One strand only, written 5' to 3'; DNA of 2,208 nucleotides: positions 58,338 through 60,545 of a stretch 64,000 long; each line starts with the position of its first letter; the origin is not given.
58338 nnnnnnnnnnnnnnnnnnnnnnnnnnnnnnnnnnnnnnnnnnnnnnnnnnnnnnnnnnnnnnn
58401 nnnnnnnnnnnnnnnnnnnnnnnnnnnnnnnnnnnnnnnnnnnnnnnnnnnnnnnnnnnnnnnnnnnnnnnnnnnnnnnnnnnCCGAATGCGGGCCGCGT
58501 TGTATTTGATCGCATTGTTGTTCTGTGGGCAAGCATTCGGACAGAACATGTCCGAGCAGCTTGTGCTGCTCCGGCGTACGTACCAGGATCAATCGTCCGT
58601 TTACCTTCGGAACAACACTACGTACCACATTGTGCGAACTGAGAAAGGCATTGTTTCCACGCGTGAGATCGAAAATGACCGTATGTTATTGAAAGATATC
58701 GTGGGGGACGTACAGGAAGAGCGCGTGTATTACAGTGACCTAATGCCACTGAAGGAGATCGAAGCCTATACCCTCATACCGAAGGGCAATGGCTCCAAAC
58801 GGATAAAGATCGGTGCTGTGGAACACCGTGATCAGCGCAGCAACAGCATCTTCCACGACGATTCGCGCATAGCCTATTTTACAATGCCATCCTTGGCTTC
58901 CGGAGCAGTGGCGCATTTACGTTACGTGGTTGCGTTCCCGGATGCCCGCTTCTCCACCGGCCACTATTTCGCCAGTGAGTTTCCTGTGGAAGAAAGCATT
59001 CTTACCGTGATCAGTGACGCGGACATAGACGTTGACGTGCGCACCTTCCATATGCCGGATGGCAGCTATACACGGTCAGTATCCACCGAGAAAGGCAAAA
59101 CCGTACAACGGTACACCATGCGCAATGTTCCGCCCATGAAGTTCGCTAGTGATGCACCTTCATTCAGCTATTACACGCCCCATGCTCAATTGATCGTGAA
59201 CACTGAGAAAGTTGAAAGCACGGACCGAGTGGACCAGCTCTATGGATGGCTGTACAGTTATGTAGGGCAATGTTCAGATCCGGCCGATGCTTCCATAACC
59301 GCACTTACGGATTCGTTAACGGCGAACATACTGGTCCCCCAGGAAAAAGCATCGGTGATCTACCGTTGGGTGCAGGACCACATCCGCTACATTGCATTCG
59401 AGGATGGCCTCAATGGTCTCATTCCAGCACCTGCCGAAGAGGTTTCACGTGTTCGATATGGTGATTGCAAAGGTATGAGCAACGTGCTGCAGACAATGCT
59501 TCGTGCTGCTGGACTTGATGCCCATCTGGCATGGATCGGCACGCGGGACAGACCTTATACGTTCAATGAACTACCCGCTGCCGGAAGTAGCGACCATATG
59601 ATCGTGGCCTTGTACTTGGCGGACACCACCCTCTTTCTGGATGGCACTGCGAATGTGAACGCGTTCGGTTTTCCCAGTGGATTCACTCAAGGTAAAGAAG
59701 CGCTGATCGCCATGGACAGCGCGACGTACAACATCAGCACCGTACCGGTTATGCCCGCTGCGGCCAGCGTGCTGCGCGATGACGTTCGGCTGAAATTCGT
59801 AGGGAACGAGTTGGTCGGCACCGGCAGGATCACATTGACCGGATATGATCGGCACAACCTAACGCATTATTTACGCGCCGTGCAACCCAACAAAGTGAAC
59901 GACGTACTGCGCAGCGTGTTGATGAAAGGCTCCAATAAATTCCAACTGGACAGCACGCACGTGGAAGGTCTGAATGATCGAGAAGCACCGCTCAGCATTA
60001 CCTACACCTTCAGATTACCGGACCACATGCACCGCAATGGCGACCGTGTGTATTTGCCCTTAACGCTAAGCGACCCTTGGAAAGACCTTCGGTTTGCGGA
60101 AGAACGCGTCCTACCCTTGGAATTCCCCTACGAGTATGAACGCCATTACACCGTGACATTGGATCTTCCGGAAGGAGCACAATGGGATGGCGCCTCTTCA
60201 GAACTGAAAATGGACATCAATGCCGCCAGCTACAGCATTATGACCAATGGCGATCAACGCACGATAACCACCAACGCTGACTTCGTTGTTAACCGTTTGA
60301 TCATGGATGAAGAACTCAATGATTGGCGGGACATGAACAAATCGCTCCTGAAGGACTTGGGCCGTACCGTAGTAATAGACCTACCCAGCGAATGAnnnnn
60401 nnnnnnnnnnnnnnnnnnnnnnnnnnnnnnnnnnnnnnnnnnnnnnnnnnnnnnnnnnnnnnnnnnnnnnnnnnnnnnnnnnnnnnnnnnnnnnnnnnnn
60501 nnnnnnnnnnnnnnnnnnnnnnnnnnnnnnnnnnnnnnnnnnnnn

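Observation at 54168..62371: Tightly coupled operon of four secreted proteins: TPR, giant MORN-variant repeat protein and two transglutaminase-like paralogs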

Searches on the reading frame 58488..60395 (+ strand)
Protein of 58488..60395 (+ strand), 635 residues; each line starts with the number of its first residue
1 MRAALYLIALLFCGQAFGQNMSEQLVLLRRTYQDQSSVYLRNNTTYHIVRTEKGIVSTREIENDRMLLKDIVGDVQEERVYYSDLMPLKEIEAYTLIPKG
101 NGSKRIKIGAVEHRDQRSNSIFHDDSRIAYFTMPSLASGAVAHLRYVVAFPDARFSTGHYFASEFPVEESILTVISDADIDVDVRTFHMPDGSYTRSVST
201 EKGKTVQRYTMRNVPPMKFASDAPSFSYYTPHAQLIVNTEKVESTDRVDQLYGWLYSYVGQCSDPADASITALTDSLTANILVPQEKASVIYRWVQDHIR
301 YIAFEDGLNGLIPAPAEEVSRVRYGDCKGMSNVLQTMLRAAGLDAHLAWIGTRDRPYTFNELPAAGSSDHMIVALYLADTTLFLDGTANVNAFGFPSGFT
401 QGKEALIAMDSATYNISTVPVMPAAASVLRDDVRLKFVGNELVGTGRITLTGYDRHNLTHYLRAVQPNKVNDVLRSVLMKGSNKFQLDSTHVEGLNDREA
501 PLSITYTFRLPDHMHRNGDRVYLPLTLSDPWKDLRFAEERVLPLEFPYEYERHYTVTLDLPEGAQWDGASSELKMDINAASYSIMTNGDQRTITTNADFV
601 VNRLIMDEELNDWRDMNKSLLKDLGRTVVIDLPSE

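Call 3: search_protein_families(library=pfam, proteins=[window:58488-60395:+], max_evalue=0.01)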
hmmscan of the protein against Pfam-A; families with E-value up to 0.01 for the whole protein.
window:58488-60395:+ (635 aa): 2 families
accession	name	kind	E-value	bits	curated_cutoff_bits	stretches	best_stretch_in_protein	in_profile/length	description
PF12969.12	DUF3857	-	3.7e-11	43.8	24.6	1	79-217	28-169/170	Domain of Unknown Function with PDB structure (DUF3857)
PF01841.26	Transglut_core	-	6.2e-09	36.5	23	1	272-377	2-98/108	Transglutaminase-like superfamily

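Call 9: search_solved_structures(query=window:58488-60395:+, max_evalue=1, show_alignments=2)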
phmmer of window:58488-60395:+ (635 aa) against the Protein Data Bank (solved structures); distinct sequences matched with E-value up to 1: 0.

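Call 11: search_protein_families(library=ncbifam, proteins=[window:58488-60395:+], max_evalue=0.01)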
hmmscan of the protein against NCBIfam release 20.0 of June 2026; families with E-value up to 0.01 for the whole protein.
window:58488-60395:+ (635 aa): 0 families

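Call 12: find_homologous_proteins(query=window:58488-60395:+)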
Query window:58488-60395:+ (635 aa): 796 proteins with E <= 0.001 among 8000 candidates; the best 120 are listed.
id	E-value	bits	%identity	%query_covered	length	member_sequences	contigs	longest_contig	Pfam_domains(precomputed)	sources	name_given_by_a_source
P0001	0.0e+0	1446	100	100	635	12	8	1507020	PF12969.13,PF01841.26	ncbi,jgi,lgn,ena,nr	ncbi:MAG: DUF3857 domain-containing protein [Flavobacteriales bacterium]|nr:DUF3857 domain-containin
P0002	6.4e-288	974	100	69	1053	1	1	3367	PF12969.13,PF07661.20,PF01841.26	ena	-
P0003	5.3e-222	757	53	98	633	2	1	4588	PF12969.13,PF01841.26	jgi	jgi:hypothetical protein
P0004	1.8e-215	735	51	99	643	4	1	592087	PF12969.13,PF01841.26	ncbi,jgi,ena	-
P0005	5.3e-211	720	51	97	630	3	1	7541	PF12969.13,PF01841.26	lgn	-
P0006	3.5e-209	714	52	99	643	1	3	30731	PF12969.13,PF01841.26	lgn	-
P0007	3.2e-203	695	50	99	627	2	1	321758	PF12969.13,PF01841.26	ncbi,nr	ncbi:MAG: transglutaminase domain-containing protein [Flavobacteriales bacterium]|nr:transglutaminas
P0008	9.9e-203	693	50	100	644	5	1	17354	PF12969.13,PF01841.26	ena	-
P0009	1.3e-200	686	49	99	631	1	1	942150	PF12969.13,PF01841.26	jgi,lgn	jgi:hypothetical protein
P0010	8.3e-199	680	48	100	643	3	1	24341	PF12969.13,PF01841.26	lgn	-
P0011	1.2e-198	679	48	100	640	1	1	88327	PF12969.13,PF01841.26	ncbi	-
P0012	2.8e-198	678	49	98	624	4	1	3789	PF12969.13,PF01841.26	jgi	jgi:hypothetical protein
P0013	3.2e-197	675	49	98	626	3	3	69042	PF12969.13,PF01841.26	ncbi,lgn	-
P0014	1.3e-196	673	47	99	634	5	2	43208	PF12969.13,PF01841.26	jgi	jgi:hypothetical protein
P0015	1.8e-196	672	48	99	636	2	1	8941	PF12969.13,PF01841.26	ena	-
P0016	4.1e-196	671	49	100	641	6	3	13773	PF12969.13,PF01841.26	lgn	-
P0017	1.2e-195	670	48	97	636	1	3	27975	PF12969.13,PF01841.26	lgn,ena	-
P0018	3.6e-190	652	47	99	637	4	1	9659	PF12969.13,PF01841.26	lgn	-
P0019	4.4e-190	651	49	97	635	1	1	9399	PF12969.13,PF01841.26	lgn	-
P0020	3.4e-185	635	45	99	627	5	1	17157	PF01841.26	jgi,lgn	-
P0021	2.1e-174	599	46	98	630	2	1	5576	PF12969.13,PF01841.26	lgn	-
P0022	7.3e-172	591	43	97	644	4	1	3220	PF12969.13,PF01841.26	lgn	-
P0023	4.4e-169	582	43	99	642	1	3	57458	PF12969.13,PF01841.26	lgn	-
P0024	2.7e-168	579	43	100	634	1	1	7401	PF12969.13,PF01841.26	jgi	jgi:hypothetical protein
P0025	3.3e-160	553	41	97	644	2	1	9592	PF12969.13,PF01841.26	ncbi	-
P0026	3.5e-157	543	49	79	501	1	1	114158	PF12969.13,PF01841.26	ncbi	ncbi:MAG: transglutaminase-like domain-containing protein, partial [Flavobacteriales bacterium]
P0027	2.1e-156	540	42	99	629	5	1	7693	PF12969.13,PF01841.26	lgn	-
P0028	9.6e-155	535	42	97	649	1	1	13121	PF12969.13,PF01841.26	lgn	-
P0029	1.9e-154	534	42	100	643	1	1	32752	PF12969.13,PF01841.26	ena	-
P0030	1.5e-148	514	40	99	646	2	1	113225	PF12969.13,PF01841.26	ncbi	-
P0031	1.7e-147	511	41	98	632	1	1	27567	PF12969.13,PF01841.26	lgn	-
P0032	5.0e-147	509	38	98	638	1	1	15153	PF12969.13,PF01841.26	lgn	-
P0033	6.2e-145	502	39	97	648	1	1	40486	PF12969.13,PF01841.26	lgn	-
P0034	3.9e-142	493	39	100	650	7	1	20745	PF12969.13,PF01841.26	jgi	jgi:hypothetical protein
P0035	3.1e-141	490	38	98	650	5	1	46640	PF12969.13,PF01841.26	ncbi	-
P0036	4.9e-141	489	38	99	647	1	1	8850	PF12969.13,PF01841.26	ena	-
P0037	3.8e-140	486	50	73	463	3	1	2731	PF01841.26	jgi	jgi:transglutaminase-like putative cysteine protease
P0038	1.8e-139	484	37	97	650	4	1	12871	PF12969.13,PF01841.26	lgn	-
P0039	2.0e-138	481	37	99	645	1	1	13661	PF12969.13,PF01841.26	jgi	jgi:hypothetical protein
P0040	7.1e-138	479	37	98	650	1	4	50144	PF12969.13,PF01841.26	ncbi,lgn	ncbi:MAG: DUF3857 domain-containing protein [Flavobacteriales bacterium]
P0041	7.1e-138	479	37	98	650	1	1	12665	PF12969.13,PF01841.26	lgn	-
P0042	1.1e-137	478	40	87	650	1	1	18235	PF12969.13,PF01841.26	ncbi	-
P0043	3.5e-137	477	37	98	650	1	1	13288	PF12969.13,PF01841.26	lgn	-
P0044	3.5e-137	477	37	98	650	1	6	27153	PF12969.13,PF01841.26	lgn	-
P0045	3.8e-137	476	37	98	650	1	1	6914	PF12969.13,PF01841.26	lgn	-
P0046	5.2e-137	476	37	98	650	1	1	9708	PF12969.13,PF01841.26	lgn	-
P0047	1.7e-136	474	38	97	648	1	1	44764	PF12969.13,PF01841.26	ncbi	ncbi:MAG: transglutaminase domain-containing protein [Flavobacteriales bacterium]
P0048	2.4e-136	474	36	98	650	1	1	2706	PF12969.13,PF01841.26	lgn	-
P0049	2.6e-136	474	36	98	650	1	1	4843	PF12969.13,PF01841.26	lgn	-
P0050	9.0e-131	455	37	99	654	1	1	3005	PF12969.13,PF01841.26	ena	-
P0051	9.1e-131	455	38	91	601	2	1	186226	PF12969.13,PF01841.26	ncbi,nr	ncbi:MAG: DUF3857 domain-containing protein [Flavobacteriales bacterium]|nr:DUF3857 domain-containin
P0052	4.1e-128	447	36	100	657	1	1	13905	PF12969.13,PF01841.26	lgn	-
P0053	2.8e-125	437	37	99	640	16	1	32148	PF12969.13,PF01841.26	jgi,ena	-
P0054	1.1e-117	412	34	100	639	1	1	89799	PF12969.13,PF01841.26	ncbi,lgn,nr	ncbi:MAG: DUF3857 domain-containing protein [Flavobacteriales bacterium]|nr:DUF3857 domain-containin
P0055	3.9e-107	377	43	67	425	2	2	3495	PF01841.26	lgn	-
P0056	4.1e-103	364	30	95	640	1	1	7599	PF12969.13,PF01841.26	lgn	-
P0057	2.7e-102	361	33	98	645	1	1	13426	PF12969.13,PF01841.26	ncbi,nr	ncbi:MAG TPA: transglutaminase domain-containing protein [Chitinophagales bacterium]|nr:transglutami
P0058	2.6e-100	355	32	96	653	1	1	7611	PF12969.13,PF01841.26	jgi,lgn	jgi:hypothetical protein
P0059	3.7e-100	354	43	58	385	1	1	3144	PF12969.13,PF01841.26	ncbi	ncbi:MAG: transglutaminase domain-containing protein [Flavobacteriales bacterium]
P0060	4.0e-100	354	31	95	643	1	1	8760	PF12969.13,PF01841.26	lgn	-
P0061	2.0e-99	352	33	95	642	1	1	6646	PF12969.13,PF01841.26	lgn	-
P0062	3.2e-99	351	34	95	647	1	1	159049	PF12969.13,PF01841.26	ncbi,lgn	ncbi:MAG: transglutaminase-like domain-containing protein [Flavobacteriales bacterium]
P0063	2.1e-97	345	29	95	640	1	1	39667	PF12969.13,PF01841.26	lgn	-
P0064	4.3e-97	344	32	99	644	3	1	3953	PF12969.13,PF01841.26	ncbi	-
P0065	1.7e-95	339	32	97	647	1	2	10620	PF12969.13,PF01841.26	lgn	-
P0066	1.4e-94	336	31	98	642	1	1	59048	PF12969.13,PF01841.26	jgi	jgi:transglutaminase-like putative cysteine protease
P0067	1.2e-93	333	31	96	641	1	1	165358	PF12969.13,PF01841.26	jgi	jgi:hypothetical protein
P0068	1.7e-93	332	32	98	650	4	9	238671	PF12969.13,PF01841.26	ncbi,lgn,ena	-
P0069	2.2e-93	332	33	93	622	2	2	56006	PF12969.13,PF01841.26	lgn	-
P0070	4.5e-93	331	31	96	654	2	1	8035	PF12969.13,PF01841.26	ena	-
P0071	4.0e-92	328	31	98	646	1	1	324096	PF12969.13,PF01841.26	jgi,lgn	jgi:hypothetical protein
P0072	4.7e-92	327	35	93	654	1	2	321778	PF12969.13,PF01841.26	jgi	jgi:transglutaminase-like putative cysteine protease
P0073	1.0e-91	326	31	98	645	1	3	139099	PF12969.13,PF01841.26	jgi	jgi:phosphatidylglycerophosphatase A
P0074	1.7e-91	326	31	95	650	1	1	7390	PF12969.13,PF01841.26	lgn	-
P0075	2.5e-91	325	30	98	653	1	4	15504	PF12969.13,PF01841.26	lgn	-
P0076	4.2e-91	324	34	94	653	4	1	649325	PF12969.13,PF01841.26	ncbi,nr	ncbi:DUF3857 domain-containing protein [Hymenobacter edaphi]|nr:DUF3857 domain-containing protein [H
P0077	7.0e-91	324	31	91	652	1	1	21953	PF12969.13,PF01841.26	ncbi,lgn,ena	-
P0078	1.2e-90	323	30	96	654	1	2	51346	PF12969.13,PF01841.26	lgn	-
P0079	1.4e-90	323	29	99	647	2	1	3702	PF12969.13,PF01841.26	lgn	-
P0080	1.9e-90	322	31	99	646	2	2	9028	PF12969.13,PF01841.26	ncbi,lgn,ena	-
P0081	1.9e-90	322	30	99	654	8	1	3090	PF12969.13,PF01841.26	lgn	-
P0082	2.2e-90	322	31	96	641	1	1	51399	PF12969.13,PF01841.26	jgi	jgi:hypothetical protein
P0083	2.9e-90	322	31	98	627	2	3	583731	PF01841.26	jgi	jgi:hypothetical protein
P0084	3.1e-90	321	29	98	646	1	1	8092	PF12969.13,PF01841.26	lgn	-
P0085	3.9e-90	321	32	93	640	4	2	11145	PF12969.13,PF01841.26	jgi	jgi:hypothetical protein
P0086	5.5e-90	321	31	96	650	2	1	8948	PF12969.13,PF01841.26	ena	-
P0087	8.0e-90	320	31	98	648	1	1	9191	PF12969.13,PF01841.26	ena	-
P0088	9.4e-90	320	29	99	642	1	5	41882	PF12969.13,PF01841.26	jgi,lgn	-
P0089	1.0e-89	320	31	100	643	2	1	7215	PF12969.13,PF01841.26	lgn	-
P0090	1.7e-89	319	29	99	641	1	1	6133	PF12969.13,PF01841.26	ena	-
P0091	2.3e-89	319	30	87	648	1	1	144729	PF12969.13,PF01841.26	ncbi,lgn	ncbi:MAG: transglutaminase-like domain-containing protein [Bacteroidota bacterium]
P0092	2.7e-89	318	31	97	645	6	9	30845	PF01841.26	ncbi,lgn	ncbi:MAG TPA: transglutaminase domain-containing protein [Cyclobacteriaceae bacterium]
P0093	3.0e-89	318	30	95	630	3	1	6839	PF01841.26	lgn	-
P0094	3.9e-89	318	32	93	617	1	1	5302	PF12969.13,PF01841.26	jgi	jgi:hypothetical protein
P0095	4.0e-89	318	30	99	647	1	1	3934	PF12969.13,PF01841.26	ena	-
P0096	4.2e-89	318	30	98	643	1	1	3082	PF12969.13,PF01841.26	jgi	jgi:transglutaminase-like putative cysteine protease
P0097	7.3e-89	317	30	99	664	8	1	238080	PF12969.13,PF01841.26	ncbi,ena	-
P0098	8.6e-89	317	35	83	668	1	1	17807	PF12969.13,PF01841.26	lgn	-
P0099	1.2e-88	316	30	99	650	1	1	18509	PF12969.13,PF01841.26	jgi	-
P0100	1.8e-88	316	33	94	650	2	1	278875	PF12969.13,PF01841.26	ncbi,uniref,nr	ncbi:DUF3857 domain-containing protein [Hymenobacter gummosus]|uniref:DUF3857 domain-containing prot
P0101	1.9e-88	316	29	99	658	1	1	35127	PF12969.13,PF01841.26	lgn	-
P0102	3.0e-88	315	29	97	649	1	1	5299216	PF12969.13,PF01841.26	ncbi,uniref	ncbi:DUF3857 domain-containing protein [Bernardetia sp. ABR2-2B]|uniref:DUF3857 domain-containing pr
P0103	3.2e-88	315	31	96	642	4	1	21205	PF01841.26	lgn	-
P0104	3.4e-88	315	32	79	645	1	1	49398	PF12969.13,PF01841.26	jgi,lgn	-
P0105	6.1e-88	314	34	83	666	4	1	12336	PF12969.13,PF01841.26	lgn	-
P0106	6.4e-88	314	30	98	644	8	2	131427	PF12969.13,PF01841.26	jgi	jgi:hypothetical protein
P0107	6.9e-88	314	30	95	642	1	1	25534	PF01841.26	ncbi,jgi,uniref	ncbi:MAG TPA: transglutaminase domain-containing protein [Ohtaekwangia sp.]|uniref:transglutaminase-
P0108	7.0e-88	314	30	95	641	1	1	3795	PF01841.26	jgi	jgi:transglutaminase-like putative cysteine protease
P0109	8.2e-88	313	33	97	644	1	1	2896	PF12969.13,PF01841.26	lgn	-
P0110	9.4e-88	313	29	99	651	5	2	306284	PF12969.13,PF01841.26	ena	-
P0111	9.7e-88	313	29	99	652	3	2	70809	PF12969.13,PF01841.26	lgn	-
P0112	1.1e-87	313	30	95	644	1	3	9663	PF12969.13,PF01841.26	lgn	-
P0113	1.1e-87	313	30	99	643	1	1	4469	PF12969.13,PF01841.26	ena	-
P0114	1.2e-87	313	32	87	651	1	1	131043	PF12969.13,PF01841.26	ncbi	ncbi:transglutaminase-like domain-containing protein [Halocola ammonii]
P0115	1.3e-87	313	30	88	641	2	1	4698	PF12969.13,PF01841.26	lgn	-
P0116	1.3e-87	313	31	88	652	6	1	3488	PF12969.13,PF01841.26,PF04473.19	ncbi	-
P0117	1.4e-87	313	33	84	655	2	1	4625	PF12969.13,PF01841.26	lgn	-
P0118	1.4e-87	313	30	98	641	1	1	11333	PF12969.13,PF01841.26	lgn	-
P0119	1.6e-87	313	35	83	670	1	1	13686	PF12969.13,PF01841.26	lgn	-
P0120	1.8e-87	312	31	93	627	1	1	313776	PF12969.13,PF01841.26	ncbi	-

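Call 13: find_encoding_contigs(protein=window:58488-60395:+, flank=10000, max_places=6)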
Protein window:58488-60395:+ (635 aa): 22 contigs read that carry it; 5 places shown.
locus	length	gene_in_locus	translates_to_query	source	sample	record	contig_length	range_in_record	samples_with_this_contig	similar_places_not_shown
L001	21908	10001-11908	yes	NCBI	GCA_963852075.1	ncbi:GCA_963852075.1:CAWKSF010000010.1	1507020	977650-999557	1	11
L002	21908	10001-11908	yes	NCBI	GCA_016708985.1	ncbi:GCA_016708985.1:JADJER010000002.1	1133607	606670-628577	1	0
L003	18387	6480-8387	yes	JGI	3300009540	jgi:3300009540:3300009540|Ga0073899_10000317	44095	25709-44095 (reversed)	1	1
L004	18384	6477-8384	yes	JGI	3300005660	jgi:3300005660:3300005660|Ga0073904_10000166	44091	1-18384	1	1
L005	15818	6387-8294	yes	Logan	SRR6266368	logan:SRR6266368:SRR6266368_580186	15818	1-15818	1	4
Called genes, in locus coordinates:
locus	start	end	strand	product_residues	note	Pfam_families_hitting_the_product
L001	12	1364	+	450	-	PF10396:TrmE_N, PF12631:MnmE_helical, PF01926:MMR_HSR1, PF02421:FeoB_N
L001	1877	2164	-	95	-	-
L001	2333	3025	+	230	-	PF01609:DDE_Tnp_1, PF13586:DDE_Tnp_1_2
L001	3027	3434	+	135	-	-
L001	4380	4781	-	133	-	-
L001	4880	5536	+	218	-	PF08889:WbqC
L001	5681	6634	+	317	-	-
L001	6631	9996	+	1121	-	PF07661:MORN_2 (faint)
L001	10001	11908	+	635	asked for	PF12969:DUF3857, PF01841:Transglut_core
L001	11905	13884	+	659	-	PF12969:DUF3857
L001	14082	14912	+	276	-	PF22352:K319L-like_PKD (faint)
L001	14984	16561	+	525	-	-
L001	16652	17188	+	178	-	PF02525:Flavodoxin_2 (weak), PF03358:FMN_red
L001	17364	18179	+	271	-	PF22352:K319L-like_PKD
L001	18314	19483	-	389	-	PF01757:Acyl_transf_3 (faint), PF07786:HGSNAT_cat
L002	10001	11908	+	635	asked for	PF12969:DUF3857, PF01841:Transglut_core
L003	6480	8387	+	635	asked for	PF12969:DUF3857, PF01841:Transglut_core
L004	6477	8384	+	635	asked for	PF12969:DUF3857, PF01841:Transglut_core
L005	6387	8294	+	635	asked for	PF12969:DUF3857, PF01841:Transglut_core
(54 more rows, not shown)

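Call 16: find_related_loci(query=A1, collection=genome_contigs, flank=10000)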
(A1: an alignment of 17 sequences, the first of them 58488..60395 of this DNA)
Query A1 (635 aa) in genome_contigs; peptide patterns used: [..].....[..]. (x = any residue, [..] = any of these).
600 stretches matched a pattern (row limit reached: there are more); 593 encode a relative of the query (tblastn E <= 1e-3); the best 80 are kept; 80 distinct loci.
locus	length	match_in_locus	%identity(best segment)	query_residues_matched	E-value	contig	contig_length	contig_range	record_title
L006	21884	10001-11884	51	3-633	0e+0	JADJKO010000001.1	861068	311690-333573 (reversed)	MAG: Flavobacteriales bacterium isolate EsbE_18-Q3-R3-47_BATAC.451 tig00000790-10-8595540, whole genome shotgun sequence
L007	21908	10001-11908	40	2-630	8e-156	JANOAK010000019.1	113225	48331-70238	MAG: Flavobacteriales bacterium isolate VAR_18_metabat_312 VAR_18_k141_2100318, whole genome shotgun sequence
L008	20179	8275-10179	38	6-630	1e-146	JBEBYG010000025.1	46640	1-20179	MAG: Cryomorpha ignava isolate T2.bin.84 NODE_2174_length_46640_cov_24.781732, whole genome shotgun sequence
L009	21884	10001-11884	51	3-633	0e+0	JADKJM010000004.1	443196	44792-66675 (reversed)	MAG: Flavobacteriales bacterium isolate Vibo_18-Q3-R45-57_BATAC.153 tig00001368-10-4424470, whole genome shotgun sequenc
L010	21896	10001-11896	49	3-633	0e+0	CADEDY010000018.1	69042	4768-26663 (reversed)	MAG: uncultured Bacteroidetes bacterium isolate Bacteroidetes sp. RBC078 genome assembly, contig: MAG078_18, whole genom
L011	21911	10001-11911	36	1-630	3e-120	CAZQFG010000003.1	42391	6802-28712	MAG TPA_asm: uncultured Chryseobacterium sp. isolate SRP107338_co1_43 genome assembly, contig: NODE_522_length_42391_cov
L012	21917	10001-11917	34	1-633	1e-116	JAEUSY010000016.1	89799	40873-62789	MAG: Flavobacteriales bacterium isolate new MAG-315 k141_185323, whole genome shotgun sequence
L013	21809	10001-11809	38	18-616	1e-140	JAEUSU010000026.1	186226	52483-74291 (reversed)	MAG: Flavobacteriales bacterium isolate new MAG-311 k141_227366, whole genome shotgun sequence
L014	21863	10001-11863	30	7-620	1e-101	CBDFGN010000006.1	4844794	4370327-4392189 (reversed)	MAG: Cyclobacteriaceae bacterium isolate 8b4e553e-e984-452d-aaef-aea5a6f15c9e genome assembly, contig: contig_6, whole g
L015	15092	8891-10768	32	7-630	4e-100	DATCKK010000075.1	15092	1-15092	MAG TPA_asm: Cytophagaceae bacterium isolate SMAG_U7094 k141_563199, whole genome shotgun sequence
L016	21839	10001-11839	32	25-630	1e-98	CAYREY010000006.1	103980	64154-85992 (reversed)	MAG TPA_asm: uncultured Chitinophaga sp. isolate SRP285395_co1_464 genome assembly, contig: NODE_174_length_103980_cov_2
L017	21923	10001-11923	32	15-633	1e-100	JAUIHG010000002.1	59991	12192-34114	MAG: Bacteroidia bacterium isolate Co_bin.20 NODE_3823_length_59991_cov_1.137027, whole genome shotgun sequence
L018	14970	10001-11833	30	28-630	5e-98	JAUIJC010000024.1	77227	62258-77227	MAG: Bacteroidia bacterium isolate Co_bin.295 NODE_2786_length_77227_cov_1.435746, whole genome shotgun sequence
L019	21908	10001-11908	32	7-630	6e-97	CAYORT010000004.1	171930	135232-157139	MAG TPA_asm: uncultured Chryseobacterium sp. isolate SRP278252_co3_56 genome assembly, contig: NODE_51_length_171930_cov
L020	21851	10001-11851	34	28-630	2e-97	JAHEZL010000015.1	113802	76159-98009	MAG: Flavobacteriales bacterium isolate nzgw150 NODE_105_length_113803_cov_8.192572, whole genome shotgun sequence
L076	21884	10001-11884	29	7-630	3e-84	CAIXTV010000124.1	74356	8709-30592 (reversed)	uncultured bacterium isolate KTt_bin-0590 genome assembly, contig: bin-0590:124/312, whole genome shotgun sequence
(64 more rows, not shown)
